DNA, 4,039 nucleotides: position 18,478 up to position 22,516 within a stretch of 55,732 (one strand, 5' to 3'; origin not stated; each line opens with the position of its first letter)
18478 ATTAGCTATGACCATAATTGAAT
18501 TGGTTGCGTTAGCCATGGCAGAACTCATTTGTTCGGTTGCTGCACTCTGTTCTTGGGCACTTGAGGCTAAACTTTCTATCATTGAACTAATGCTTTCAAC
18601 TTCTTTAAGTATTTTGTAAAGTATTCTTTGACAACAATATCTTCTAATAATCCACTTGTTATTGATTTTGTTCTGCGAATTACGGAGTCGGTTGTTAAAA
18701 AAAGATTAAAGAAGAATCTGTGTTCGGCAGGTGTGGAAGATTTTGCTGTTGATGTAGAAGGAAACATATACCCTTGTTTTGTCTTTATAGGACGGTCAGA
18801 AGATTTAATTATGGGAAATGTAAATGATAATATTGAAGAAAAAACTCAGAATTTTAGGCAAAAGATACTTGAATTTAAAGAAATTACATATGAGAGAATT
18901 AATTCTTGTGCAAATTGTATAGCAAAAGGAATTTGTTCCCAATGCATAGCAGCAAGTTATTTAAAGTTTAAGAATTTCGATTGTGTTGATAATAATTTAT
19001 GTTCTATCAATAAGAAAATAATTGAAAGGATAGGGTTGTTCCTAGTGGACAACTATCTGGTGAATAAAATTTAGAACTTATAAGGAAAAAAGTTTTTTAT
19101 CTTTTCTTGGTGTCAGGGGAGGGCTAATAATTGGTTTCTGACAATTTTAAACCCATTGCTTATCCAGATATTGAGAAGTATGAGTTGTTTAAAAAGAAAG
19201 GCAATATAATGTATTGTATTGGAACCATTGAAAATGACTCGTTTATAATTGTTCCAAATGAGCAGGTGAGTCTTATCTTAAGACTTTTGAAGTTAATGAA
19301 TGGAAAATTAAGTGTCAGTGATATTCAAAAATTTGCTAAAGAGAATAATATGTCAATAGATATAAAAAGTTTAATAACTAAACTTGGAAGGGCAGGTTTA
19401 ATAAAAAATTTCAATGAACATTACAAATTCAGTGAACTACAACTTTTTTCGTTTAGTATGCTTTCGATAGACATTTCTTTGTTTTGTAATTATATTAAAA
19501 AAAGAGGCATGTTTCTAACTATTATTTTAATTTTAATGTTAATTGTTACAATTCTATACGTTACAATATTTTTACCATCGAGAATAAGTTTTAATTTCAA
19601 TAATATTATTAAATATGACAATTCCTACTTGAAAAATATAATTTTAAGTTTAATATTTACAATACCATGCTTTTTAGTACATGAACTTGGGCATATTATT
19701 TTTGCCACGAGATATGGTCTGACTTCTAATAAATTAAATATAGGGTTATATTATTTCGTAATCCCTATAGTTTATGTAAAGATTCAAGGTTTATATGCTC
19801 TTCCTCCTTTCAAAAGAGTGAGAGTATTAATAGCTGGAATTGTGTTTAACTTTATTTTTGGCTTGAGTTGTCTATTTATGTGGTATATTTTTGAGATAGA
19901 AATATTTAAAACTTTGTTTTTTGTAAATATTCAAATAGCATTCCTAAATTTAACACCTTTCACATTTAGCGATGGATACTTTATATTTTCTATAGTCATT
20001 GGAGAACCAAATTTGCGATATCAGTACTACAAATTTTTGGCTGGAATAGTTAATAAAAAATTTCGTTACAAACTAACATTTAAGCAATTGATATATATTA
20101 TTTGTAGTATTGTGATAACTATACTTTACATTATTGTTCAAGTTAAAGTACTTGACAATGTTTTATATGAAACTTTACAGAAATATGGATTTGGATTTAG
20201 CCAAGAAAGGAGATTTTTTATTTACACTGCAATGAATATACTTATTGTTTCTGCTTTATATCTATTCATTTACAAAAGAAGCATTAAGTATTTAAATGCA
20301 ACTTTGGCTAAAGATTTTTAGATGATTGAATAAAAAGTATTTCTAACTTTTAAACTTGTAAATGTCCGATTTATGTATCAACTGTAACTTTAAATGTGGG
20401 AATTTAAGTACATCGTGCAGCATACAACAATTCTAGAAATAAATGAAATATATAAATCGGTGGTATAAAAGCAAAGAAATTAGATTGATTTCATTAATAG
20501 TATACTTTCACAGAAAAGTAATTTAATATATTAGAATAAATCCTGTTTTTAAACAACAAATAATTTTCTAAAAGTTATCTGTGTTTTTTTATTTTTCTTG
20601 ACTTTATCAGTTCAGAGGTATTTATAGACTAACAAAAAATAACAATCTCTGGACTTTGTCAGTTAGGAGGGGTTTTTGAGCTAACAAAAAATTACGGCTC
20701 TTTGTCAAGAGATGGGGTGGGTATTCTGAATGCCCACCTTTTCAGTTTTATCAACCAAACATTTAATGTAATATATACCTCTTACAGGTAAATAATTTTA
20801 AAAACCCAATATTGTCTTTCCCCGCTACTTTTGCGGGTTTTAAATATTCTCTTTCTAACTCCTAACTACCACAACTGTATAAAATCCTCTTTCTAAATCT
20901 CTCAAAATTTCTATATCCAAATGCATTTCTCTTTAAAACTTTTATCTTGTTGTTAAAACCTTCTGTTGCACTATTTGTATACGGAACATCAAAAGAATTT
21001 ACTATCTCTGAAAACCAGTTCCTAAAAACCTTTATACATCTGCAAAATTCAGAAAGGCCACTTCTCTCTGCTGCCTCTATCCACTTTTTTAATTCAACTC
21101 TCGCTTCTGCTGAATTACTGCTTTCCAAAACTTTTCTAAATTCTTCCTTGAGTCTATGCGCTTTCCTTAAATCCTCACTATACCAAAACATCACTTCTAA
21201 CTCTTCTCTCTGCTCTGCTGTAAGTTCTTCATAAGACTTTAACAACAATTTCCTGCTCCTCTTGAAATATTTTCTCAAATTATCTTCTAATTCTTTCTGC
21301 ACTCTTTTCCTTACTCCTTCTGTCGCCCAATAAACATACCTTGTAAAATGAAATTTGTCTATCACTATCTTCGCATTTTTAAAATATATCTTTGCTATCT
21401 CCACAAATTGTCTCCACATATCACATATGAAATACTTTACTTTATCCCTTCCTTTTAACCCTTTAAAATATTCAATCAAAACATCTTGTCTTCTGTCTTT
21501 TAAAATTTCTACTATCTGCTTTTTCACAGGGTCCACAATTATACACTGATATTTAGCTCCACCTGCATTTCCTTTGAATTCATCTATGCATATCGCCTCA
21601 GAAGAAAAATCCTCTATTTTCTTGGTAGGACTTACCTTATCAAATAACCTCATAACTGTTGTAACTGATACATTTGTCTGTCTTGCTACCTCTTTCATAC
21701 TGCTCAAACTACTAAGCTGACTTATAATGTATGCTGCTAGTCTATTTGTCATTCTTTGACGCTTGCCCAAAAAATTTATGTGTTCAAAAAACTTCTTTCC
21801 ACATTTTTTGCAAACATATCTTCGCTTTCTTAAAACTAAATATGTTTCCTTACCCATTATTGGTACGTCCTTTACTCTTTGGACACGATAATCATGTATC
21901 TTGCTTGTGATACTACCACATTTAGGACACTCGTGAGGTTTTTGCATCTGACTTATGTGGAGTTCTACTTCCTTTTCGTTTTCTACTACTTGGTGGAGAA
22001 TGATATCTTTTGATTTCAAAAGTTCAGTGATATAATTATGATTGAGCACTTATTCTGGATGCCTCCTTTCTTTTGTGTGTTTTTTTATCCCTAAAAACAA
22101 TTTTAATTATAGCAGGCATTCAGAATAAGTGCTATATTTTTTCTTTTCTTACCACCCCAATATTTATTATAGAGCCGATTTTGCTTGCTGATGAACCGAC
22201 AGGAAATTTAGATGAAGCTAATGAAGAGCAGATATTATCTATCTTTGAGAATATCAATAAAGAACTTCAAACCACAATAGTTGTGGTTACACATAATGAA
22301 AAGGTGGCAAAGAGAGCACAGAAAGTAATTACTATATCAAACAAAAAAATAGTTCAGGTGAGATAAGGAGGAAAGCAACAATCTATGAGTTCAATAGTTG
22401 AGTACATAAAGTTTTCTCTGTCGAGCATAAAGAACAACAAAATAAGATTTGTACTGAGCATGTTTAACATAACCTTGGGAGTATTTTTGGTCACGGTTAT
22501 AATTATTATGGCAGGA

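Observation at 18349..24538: A ~5.9-kb segment whose two ends split BOTH a chemoreceptor gene and a radical-SAM/SPASM gene in circularly permuted fashion, the footprint of Campbell-type integration of a small circular element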

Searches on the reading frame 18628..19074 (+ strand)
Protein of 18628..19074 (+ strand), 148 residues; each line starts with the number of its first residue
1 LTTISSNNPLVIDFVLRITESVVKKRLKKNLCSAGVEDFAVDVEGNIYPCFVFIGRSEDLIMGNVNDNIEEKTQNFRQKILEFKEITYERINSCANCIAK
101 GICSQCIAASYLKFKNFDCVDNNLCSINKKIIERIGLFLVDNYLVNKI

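Call 9: search_protein_families(library=pfam, proteins=[window:18628-19074:+], max_evalue=0.01)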
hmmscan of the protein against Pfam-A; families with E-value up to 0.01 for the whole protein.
window:18628-19074:+ (148 aa): 1 family
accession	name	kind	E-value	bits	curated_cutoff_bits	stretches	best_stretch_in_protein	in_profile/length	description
PF13186.11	SPASM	-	1.7e-05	25.4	21.5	1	32-97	1-66/67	Iron-sulfur cluster-binding domain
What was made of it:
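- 18613..19074 (+): 3' part of the radical-SAM/SPASM maturase gene (codons 293-445 plus stop). Call 9 (SPASM).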

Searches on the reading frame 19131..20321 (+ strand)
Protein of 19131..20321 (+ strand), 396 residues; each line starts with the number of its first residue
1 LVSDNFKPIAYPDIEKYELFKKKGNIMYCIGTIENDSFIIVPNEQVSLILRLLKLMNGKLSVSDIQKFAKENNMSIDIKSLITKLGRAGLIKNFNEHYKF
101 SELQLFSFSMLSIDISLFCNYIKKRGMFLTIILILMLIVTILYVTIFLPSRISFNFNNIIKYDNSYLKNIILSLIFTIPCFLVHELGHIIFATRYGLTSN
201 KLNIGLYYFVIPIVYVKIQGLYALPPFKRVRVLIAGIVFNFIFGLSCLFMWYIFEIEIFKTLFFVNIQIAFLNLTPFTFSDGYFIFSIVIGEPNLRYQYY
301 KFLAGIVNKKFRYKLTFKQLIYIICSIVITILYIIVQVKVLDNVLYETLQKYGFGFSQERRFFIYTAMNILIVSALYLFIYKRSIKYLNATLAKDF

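Call 9: search_protein_families(library=pfam, proteins=[window:19131-20321:+], max_evalue=0.01)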
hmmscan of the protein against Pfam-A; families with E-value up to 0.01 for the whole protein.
window:19131-20321:+ (396 aa): 1 family
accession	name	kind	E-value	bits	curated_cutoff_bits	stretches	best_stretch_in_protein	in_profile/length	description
PF02163.28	Peptidase_M50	-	7e-12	45.6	27.2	1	180-251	9-100/221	Peptidase family M50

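Call 16: find_encoding_contigs(protein=window:19131-20318:+, flank=10000, max_places=10)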
Protein seq(396 aa) (396 aa): 2 contigs read that carry it; 2 places shown.
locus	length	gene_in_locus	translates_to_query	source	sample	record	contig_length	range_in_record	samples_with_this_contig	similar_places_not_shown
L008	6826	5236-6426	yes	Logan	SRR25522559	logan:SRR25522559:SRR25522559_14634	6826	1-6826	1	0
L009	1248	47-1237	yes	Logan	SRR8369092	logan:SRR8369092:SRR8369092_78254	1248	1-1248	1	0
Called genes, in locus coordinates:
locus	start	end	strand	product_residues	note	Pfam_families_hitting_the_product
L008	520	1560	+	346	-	PF14399:BtrH_N, PF16169:DUF4872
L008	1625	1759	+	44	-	-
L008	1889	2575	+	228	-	PF02463:SMC_N (faint), PF00005:ABC_tran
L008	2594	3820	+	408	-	PF12704:MacB_PCD, PF02687:FtsX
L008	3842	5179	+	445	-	PF13353:Fer4_12, PF04055:Radical_SAM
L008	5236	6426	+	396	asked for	PF02163:Peptidase_M50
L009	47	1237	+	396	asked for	PF02163:Peptidase_M50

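Call 35: search_protein_families(library=ncbifam, proteins=[L008:3842-5179:+, L008:1625-1759:+, L008:520-1560:+, L008:5236-6426:+, L008:1889-2575:+, L008:2594-3820:+], max_evalue=0.01)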
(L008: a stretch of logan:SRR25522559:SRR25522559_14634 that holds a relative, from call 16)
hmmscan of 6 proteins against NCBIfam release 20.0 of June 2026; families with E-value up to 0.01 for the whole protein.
L008:3842-5179:+ (445 aa): 59 families (the best 25 are shown)
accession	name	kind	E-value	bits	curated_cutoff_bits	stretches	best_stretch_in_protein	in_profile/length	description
NF047865.1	rSAM_PapB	equivalog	1.4e-56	192.1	340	1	71-406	3-319/330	PapB family radical SAM/SPASM ranthipeptide maturase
TIGR03974.1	rSAM_six_Cys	equivalog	9.5e-46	156.6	425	1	61-430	87-443/451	thioether cross-link-forming SCIFF peptide maturase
TIGR04064.1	rSAM_nif11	equivalog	8.3e-43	146.7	518.7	2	55-224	62-228/459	nif11-like peptide radical SAM maturase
TIGR03906.1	quino_hemo_SAM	equivalog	9.1e-42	143.3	453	1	66-418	89-429/467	quinohemoprotein amine dehydrogenase maturation protein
TIGR04068.1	rSAM_ocin_clost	equivalog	1.7e-39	136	500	2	66-228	79-240/462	Cys-rich peptide radical SAM maturase CcpM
NF040492.1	not_ScfB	exception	5.3e-39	134.3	855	1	51-430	73-442/450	ScfB-related radical SAM/SPASM orphan maturase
TIGR04280.1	geopep_mat_rSAM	hypoth_equivalog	2.1e-29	102.8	400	1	71-418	84-407/428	geopeptide radical SAM maturase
NF050038.1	rSAM_RiPP_GggB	equivalog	1.9e-28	99.6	650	1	60-406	31-343/398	streptosactin maturase GggB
TIGR03942.1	sulfatase_rSAM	equivalog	7.1e-28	97.7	349.45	1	75-428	5-349/363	anaerobic sulfatase maturase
TIGR04115.1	rSAM_Cxxx_rpt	equivalog_domain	7.2e-28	98.1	350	1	75-412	6-334/359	radical SAM peptide maturase, CXXX-repeat target family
TIGR03978.1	rSAM_paired_1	equivalog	8.9e-27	94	370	1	39-432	49-447/466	His-Xaa-Ser system radical SAM maturase HxsB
NF041298.1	rSAM_mat_DynA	equivalog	1.3e-26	93.4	450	1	79-432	9-349/356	dynobactin maturation radical SAM/SPASM protein DynA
NF035951.1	rSAM_RumMC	equivalog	1.9e-25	89.6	720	2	33-216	77-254/510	RumMC family radical SAM sactipeptide maturase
TIGR04163.1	rSAM_cobopep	equivalog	2.8e-25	88.9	375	1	78-407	71-390/428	peptide-modifying radical SAM enzyme CbpB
NF041707.1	rSAM_YhhB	equivalog_domain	5.2e-23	81.5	445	1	74-402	5-331/369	cyclophane-forming radical SAM/SPASM peptide maturase YhhB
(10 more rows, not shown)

L008:1625-1759:+ (44 aa): 0 families

L008:520-1560:+ (346 aa): 1 family
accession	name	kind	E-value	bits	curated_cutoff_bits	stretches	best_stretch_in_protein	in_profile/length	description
NF053550.1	DarH_acyl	equivalog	1.2e-27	96.9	300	1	39-340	31-324/325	BtrH-related acyltransferase DarH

L008:5236-6426:+ (396 aa): 2 families
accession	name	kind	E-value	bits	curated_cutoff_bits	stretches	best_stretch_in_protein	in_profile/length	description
NF041824.1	daptide_HExxH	equivalog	3.4e-16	59.4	300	1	49-342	35-343/379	daptide biosynthesis intramembrane metalloprotease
NF058609.1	RiPP_HExxH_LiaK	equivalog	3.9e-09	36.5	225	1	117-286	46-208/246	YydH/LiaK family epipeptide maturation metalloprotease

L008:1889-2575:+ (228 aa): 194 families (the best 25 are shown)
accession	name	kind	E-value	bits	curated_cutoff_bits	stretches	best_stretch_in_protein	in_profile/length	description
TIGR03608.1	L_ocin_972_ABC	subfamily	1.6e-66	223.7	254.85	1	8-219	1-206/206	putative bacteriocin export ABC transporter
TIGR02211.1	LolD_lipo_ex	equivalog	1.1e-65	221.2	307.75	1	8-225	4-220/221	lipoprotein-releasing ABC transporter ATP-binding protein LolD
NF038007.1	ABC_ATP_DarD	equivalog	1.9e-60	204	375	1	6-222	2-216/218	darobactin export ABC transporter ATP-binding protein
TIGR02673.1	FtsE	equivalog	3.4e-60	203.4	264.85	1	5-221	1-212/214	cell division ATP-binding protein FtsE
NF007826.0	PRK10535.1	equivalog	1e-56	192.5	966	1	5-226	4-223/648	macrolide ABC transporter ATP-binding protein/permease MacB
NF008639.0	PRK11629.1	equivalog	4.6e-54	183.3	360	1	1-222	2-222/234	lipoprotein-releasing ABC transporter ATP-binding protein LolD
TIGR02314.1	ABC_MetN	equivalog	1.3e-51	175.6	499.7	1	6-225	2-220/343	methionine ABC transporter ATP-binding protein MetN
NF007879.0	PRK10584.1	equivalog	1.9e-49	168.5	336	1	4-224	5-224/228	putative ABC transporter ATP-binding protein YbbA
TIGR02982.1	heterocyst_DevA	subfamily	3.8e-49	167.3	295.8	1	6-224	2-219/220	ABC exporter ATP-binding subunit, DevA family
TIGR02315.1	ABC_phnC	equivalog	4.2e-49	167.2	266.1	1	6-225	2-225/243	phosphonate ABC transporter ATP-binding protein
TIGR04521.1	ECF_ATPase_2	equivalog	1.9e-45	155.2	330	1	6-225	1-224/279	energy-coupling factor transporter ATPase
TIGR01186.1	proV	subfamily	6.1e-45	153.9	326.6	1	26-227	10-211/363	betaine/proline/choline family ABC transporter ATP-binding protein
TIGR00968.1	3a0106s01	subfamily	1.2e-43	149.4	342.75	1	6-227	1-212/237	sulfate ABC transporter ATP-binding protein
NF040933.2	ABC_arch_GlcV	equivalog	1.6e-42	145.7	450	1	6-227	3-223/357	glucose ABC transporter ATP-binding protein GlcV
TIGR03265.1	PhnT2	equivalog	1.2e-41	143.2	457.7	1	8-227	7-216/353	putative 2-aminoethylphosphonate ABC transporter ATP-binding protein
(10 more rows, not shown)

L008:2594-3820:+ (408 aa): 10 families
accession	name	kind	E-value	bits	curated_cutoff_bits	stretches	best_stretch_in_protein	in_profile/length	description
NF007826.0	PRK10535.1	equivalog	2.1e-13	49.5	966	1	268-408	507-648/648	macrolide ABC transporter ATP-binding protein/permease MacB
TIGR02212.1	lolCE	equivalog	4.7e-13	48.8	362.45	1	23-364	25-348/411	lipoprotein-releasing ABC transporter permease subunit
NF038347.1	FtsX_Gpos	exception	1.5e-11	44.2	225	1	271-350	157-236/296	permease-like cell division protein FtsX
NF038346.1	FtsX_actino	exception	3.7e-11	43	250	1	269-388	167-287/308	permease-like cell division protein FtsX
TIGR03434.1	ADOP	subfamily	3.8e-11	41.8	622.3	1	254-406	248-400/803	ADOP family duplicated permease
TIGR02213.1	lolE_release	exception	5.8e-08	32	540.35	1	143-364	134-348/411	lipoprotein-releasing ABC transporter permease subunit LolE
TIGR00439.2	FtsX_Gneg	equivalog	3.8e-07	29.6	255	1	270-359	158-244/292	permease-like cell division protein FtsX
NF008357.0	PRK11146.1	exception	2.4e-06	26.6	439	1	30-364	31-351/414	lipoprotein-releasing ABC transporter permease subunit LolE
NF041854.1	ABC_perm_YbbP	equivalog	2.5e-05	22.4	999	1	151-363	124-322/806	putative ABC transporter permease subunit YbbP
NF008076.0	PRK10814.1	exception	0.00026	20.1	473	1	288-361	273-343/399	lipoprotein-releasing ABC transporter permease subunit LolC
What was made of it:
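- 19131..20321 (+): M50-like intramembrane metalloprotease gene (396 aa), intact. Calls 9, 16 and 35 (weak resemblance to daptide/YydH-type RiPP HExxH proteases).
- On Radical-SAM/SPASM RiPP cluster (ranthipeptide/PapB-like): The best hit is PapB at 192 bits against a cutoff of 340, followed by the SCIFF maturase at 157 against 425 (call 35).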

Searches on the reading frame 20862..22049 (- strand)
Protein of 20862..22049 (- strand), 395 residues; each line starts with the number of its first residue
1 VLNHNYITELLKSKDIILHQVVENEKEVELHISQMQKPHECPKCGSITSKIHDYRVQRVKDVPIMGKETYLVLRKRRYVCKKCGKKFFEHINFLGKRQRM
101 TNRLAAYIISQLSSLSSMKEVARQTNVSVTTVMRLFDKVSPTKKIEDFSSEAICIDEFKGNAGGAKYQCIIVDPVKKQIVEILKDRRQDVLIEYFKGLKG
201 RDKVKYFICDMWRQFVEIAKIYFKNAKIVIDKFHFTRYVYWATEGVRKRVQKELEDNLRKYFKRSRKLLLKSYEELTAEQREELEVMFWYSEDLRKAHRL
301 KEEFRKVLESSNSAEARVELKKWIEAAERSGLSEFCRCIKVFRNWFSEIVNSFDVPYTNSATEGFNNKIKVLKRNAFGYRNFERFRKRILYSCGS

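Call 9: search_protein_families(library=pfam, proteins=[window:20862-22049:-], max_evalue=0.01)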
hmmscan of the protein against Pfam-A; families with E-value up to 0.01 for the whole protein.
window:20862-22049:- (395 aa): 6 families
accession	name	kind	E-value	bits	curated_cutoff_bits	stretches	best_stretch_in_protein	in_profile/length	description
PF01610.23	DDE_Tnp_ISL3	-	5.4e-78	262.5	23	1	153-389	1-240/240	Transposase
PF14690.11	Zn_ribbon_ISL3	-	3.3e-17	63.1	25.5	1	37-83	1-47/47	zinc-finger of transposase IS204/IS1001/IS1096/IS1165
PF13542.12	HTH_Tnp_ISL3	-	1.6e-15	56.7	27.4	1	89-138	1-49/51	Helix-turn-helix domain of transposase family ISL3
PF13465.12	zf-H2C2_2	-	0.00023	21.8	40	0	35-46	11-22/26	Zinc-finger double domain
PF00356.27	LacI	-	0.002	18.3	27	1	117-135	1-19/46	Bacterial regulatory proteins, lacI family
PF09723.15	Zn_ribbon_8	-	0.0035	17.7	34.4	0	27-47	16-36/41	Zinc ribbon domain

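Call 32: find_encoding_contigs(protein=window:20865-22049:-, flank=10000, max_places=10)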
Protein seq(395 aa) (395 aa): 5 contigs read that carry it; 5 places shown.
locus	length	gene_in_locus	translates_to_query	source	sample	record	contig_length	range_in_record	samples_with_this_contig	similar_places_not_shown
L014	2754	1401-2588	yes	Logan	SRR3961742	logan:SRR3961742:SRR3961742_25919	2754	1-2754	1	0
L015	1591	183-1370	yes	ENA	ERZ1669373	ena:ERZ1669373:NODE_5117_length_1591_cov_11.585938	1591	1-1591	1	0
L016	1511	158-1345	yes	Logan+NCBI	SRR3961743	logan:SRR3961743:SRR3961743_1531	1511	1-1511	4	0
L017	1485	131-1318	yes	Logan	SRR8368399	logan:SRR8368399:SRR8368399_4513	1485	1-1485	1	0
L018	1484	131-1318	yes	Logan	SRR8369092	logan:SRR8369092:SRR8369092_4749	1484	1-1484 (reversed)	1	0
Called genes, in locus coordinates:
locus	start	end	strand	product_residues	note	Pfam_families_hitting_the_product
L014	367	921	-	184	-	-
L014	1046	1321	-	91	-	-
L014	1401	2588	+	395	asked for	PF14690:Zn_ribbon_ISL3, PF13542:HTH_Tnp_ISL3, PF01610:DDE_Tnp_ISL3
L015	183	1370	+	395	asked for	PF14690:Zn_ribbon_ISL3, PF13542:HTH_Tnp_ISL3, PF01610:DDE_Tnp_ISL3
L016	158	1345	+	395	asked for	PF14690:Zn_ribbon_ISL3, PF13542:HTH_Tnp_ISL3, PF01610:DDE_Tnp_ISL3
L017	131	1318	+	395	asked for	PF14690:Zn_ribbon_ISL3, PF13542:HTH_Tnp_ISL3, PF01610:DDE_Tnp_ISL3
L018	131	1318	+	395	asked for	PF14690:Zn_ribbon_ISL3, PF13542:HTH_Tnp_ISL3, PF01610:DDE_Tnp_ISL3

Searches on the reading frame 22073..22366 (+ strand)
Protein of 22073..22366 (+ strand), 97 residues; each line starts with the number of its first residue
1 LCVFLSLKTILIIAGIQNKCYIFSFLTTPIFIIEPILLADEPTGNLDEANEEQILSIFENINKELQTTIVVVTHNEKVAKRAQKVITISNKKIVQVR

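Call 9: search_protein_families(library=pfam, proteins=[window:22073-22366:+], max_evalue=0.01)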
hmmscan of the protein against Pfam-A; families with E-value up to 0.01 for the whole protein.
window:22073-22366:+ (97 aa): 1 family
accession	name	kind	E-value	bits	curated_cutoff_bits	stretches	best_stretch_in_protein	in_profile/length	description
PF02463.25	SMC_N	-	0.00012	22.1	40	1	34-90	159-213/220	RecF/RecN/SMC N terminal domain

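Call 63: list_cluster_members(proteins=[window:22073-22363:+, window:22181-22363:+, window:19131-20318:+])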
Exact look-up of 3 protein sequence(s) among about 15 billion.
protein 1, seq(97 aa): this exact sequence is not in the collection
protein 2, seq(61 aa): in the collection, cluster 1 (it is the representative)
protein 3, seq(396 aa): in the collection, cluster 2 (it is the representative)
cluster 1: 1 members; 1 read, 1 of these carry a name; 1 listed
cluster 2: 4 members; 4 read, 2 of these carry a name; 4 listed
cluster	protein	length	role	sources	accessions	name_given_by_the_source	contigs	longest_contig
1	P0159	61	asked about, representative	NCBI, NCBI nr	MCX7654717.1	MAG: hypothetical protein N2Z58_08610 [Fervidobacterium sp.] | hypothetical protein [Fervidobacterium sp.]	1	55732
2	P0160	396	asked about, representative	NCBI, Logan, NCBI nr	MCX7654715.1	MAG: M50 family metallopeptidase [Fervidobacterium sp.] | M50 family metallopeptidase [Fervidobacterium sp.]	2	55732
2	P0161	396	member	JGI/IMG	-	hypothetical protein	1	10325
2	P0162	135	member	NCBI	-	-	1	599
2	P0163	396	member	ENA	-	-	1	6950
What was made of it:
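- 22177..22366 (+): 3' remnant of the ABC ATPase gene (last 62 codons, from Walker B onward), joined directly to the IS end. Call 63 (annotated MCX7654717.1, 61 aa).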
